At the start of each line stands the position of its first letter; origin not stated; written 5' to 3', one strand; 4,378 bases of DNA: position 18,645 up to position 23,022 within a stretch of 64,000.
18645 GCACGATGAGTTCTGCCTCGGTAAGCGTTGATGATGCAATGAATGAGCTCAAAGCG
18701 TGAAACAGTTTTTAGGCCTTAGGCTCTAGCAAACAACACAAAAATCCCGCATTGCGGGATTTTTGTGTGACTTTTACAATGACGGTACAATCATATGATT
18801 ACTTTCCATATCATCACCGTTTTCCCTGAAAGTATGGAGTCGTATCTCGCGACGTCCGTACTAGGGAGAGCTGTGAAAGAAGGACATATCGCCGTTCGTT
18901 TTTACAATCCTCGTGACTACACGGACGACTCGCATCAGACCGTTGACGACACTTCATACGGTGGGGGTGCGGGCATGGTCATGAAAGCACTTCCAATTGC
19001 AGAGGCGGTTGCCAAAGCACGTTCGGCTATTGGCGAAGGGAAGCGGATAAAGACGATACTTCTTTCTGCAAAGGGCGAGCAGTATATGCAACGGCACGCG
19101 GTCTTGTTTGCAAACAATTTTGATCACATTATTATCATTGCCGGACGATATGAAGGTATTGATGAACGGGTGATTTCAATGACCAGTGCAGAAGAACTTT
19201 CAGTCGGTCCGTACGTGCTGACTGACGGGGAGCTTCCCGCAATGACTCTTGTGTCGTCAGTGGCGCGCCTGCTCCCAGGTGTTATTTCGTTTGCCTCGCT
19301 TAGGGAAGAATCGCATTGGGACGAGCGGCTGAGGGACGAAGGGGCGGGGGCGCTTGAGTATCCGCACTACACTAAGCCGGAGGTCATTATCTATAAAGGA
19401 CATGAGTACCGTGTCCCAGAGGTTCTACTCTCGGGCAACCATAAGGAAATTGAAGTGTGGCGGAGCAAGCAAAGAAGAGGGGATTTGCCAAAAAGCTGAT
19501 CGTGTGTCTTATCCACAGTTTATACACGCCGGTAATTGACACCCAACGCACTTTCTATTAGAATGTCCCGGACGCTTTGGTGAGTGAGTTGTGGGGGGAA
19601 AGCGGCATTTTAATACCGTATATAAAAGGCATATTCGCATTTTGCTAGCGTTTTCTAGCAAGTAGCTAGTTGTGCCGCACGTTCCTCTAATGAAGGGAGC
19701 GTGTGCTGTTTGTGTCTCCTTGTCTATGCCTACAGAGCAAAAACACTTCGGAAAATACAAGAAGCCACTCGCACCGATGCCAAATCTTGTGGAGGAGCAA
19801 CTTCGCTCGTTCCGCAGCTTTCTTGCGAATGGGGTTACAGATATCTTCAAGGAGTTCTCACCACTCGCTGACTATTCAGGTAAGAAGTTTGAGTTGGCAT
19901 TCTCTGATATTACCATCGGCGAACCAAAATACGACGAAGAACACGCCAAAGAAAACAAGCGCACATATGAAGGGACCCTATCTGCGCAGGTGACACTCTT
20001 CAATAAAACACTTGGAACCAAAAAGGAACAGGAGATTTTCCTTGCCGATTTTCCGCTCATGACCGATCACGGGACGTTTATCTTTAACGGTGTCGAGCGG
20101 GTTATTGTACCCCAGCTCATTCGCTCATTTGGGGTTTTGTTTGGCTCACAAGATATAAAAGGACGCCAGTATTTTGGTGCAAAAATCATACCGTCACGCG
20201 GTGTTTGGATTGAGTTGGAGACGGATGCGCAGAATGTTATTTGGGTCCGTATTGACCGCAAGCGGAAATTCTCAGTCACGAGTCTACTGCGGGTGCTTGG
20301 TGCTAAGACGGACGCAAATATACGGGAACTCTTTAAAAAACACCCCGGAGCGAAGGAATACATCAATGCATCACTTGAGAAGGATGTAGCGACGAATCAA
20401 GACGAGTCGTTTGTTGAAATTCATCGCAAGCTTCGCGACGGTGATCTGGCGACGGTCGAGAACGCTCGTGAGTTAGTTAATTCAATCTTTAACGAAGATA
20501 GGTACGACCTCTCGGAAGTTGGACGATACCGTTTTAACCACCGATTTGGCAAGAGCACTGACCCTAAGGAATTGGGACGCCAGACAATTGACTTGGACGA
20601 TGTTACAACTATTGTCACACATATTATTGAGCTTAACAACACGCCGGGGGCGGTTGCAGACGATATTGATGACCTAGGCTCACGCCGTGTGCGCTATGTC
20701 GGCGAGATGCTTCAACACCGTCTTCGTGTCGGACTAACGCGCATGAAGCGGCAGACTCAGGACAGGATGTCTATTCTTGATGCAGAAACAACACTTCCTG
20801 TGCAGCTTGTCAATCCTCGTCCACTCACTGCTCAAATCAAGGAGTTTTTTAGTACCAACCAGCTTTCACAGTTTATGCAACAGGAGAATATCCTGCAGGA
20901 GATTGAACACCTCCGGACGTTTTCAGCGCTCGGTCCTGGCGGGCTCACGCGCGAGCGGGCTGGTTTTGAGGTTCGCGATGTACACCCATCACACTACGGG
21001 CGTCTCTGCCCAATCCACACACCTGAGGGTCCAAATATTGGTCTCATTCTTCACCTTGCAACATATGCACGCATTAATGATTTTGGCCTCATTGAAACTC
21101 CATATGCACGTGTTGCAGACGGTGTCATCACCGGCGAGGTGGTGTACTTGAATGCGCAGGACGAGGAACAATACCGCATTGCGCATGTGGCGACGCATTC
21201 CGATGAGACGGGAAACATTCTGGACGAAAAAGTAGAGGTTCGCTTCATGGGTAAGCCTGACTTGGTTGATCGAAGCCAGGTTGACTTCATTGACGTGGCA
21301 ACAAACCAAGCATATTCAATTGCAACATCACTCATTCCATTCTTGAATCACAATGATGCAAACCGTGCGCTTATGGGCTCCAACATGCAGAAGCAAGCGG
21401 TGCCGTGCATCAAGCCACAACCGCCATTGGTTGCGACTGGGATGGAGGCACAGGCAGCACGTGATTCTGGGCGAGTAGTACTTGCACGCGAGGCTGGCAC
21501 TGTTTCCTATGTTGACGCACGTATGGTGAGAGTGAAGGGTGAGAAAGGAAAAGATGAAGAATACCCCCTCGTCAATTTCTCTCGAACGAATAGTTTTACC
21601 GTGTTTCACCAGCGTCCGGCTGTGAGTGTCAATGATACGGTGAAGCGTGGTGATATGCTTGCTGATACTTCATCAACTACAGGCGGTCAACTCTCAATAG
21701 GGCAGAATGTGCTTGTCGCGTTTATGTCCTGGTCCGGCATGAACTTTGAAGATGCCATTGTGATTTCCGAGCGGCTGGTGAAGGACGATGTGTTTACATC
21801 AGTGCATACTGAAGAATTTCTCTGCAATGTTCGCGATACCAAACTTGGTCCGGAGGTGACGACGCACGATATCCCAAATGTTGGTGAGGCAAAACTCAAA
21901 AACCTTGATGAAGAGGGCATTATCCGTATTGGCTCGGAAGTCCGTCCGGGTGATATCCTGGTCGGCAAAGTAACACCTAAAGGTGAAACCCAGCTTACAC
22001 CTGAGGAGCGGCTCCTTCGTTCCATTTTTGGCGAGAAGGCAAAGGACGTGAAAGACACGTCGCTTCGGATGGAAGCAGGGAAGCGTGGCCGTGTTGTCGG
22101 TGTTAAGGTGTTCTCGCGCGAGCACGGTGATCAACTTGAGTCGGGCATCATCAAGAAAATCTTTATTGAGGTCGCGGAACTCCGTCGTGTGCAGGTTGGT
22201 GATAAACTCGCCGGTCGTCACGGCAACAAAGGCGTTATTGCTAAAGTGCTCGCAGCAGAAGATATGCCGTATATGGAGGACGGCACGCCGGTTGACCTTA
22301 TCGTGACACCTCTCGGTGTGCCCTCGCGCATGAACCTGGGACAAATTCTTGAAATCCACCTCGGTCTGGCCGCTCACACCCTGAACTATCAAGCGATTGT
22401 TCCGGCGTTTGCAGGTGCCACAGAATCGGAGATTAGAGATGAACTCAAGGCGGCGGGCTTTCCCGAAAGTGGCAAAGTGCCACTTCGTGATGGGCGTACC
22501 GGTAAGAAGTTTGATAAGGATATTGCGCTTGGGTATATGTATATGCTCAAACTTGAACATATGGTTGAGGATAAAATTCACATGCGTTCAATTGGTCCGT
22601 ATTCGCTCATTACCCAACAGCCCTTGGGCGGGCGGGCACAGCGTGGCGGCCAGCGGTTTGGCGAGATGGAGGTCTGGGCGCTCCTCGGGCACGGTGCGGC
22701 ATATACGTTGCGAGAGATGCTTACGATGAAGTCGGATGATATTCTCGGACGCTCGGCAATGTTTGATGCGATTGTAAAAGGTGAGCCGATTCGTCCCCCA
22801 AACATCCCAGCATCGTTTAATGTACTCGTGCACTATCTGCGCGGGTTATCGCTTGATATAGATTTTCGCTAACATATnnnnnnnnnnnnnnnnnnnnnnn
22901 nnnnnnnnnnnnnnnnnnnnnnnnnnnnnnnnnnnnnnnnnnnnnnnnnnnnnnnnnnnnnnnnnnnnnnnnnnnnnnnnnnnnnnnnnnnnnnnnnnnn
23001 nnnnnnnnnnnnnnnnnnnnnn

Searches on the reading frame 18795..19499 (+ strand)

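Call 66: search_protein_families(library=pfam, proteins=[window:18795-19499:+], max_evalue=0.001)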
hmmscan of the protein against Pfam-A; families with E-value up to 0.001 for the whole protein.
window:18795-19499:+ (234 aa): 1 family
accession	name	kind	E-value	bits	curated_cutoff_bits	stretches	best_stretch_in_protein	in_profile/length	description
PF01746.26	tRNA_m1G_MT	-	1e-42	146.5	27.3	1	24-227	2-186/195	tRNA (Guanine-1)-methyltransferase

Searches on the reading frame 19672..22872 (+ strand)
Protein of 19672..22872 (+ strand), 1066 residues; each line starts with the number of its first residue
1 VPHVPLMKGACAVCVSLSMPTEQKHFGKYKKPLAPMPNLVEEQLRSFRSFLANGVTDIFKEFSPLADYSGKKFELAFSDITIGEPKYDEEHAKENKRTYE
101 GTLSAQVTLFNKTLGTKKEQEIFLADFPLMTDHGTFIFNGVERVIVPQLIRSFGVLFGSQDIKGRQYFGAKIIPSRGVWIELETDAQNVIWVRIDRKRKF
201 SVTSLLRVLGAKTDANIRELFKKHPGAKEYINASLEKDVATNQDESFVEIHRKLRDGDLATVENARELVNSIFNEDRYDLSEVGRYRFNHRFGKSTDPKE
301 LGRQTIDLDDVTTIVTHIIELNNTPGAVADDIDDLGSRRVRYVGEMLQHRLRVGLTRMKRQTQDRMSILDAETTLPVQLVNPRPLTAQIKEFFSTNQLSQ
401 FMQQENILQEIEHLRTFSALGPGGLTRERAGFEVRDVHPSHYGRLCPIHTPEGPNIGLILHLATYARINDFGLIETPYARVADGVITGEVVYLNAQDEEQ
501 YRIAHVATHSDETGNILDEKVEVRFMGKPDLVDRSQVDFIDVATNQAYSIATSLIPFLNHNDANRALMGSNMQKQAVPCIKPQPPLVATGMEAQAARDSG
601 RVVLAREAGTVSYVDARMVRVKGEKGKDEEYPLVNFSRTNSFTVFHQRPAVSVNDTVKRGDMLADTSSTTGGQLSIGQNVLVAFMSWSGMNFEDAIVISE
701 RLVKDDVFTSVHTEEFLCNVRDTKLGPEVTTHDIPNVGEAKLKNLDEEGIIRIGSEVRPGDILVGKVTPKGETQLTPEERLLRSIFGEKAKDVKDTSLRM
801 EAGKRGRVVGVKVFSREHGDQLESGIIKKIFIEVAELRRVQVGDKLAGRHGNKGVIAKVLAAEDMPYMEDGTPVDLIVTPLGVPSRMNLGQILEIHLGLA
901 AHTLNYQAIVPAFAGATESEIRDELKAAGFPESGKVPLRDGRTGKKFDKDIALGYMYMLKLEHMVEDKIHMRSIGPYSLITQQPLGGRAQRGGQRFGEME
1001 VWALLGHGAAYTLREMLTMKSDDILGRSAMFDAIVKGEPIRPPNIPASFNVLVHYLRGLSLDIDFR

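Call 8: search_protein_families(library=pfam, proteins=[window:19672-22872:+], max_evalue=0.00001)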
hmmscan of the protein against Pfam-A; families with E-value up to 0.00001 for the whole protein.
window:19672-22872:+ (1066 aa): 6 families
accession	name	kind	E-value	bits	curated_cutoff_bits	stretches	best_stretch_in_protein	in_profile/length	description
PF00562.33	RNA_pol_Rpb2_6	-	7e-126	420.7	23.4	1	605-990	2-373/373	RNA polymerase Rpb2, domain 6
PF04565.21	RNA_pol_Rpb2_3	-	1.8e-27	95.8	21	1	400-468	1-68/68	RNA polymerase Rpb2, domain 3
PF04560.25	RNA_pol_Rpb2_7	-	7.2e-21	74.9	32.1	1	992-1064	1-83/87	RNA polymerase Rpb2, domain 7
PF04561.19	RNA_pol_Rpb2_2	-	2.4e-20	73.4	21.7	1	168-341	20-190/190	RNA polymerase Rpb2, domain 2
PF10385.14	RNA_pol_Rpb2_45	-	3.1e-17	62.8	28.2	1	478-543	1-66/66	RNA polymerase beta subunit external 1 domain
PF04563.20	RNA_pol_Rpb2_1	-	1.6e-13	51.1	28.2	1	38-385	1-201/203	RNA polymerase beta subunit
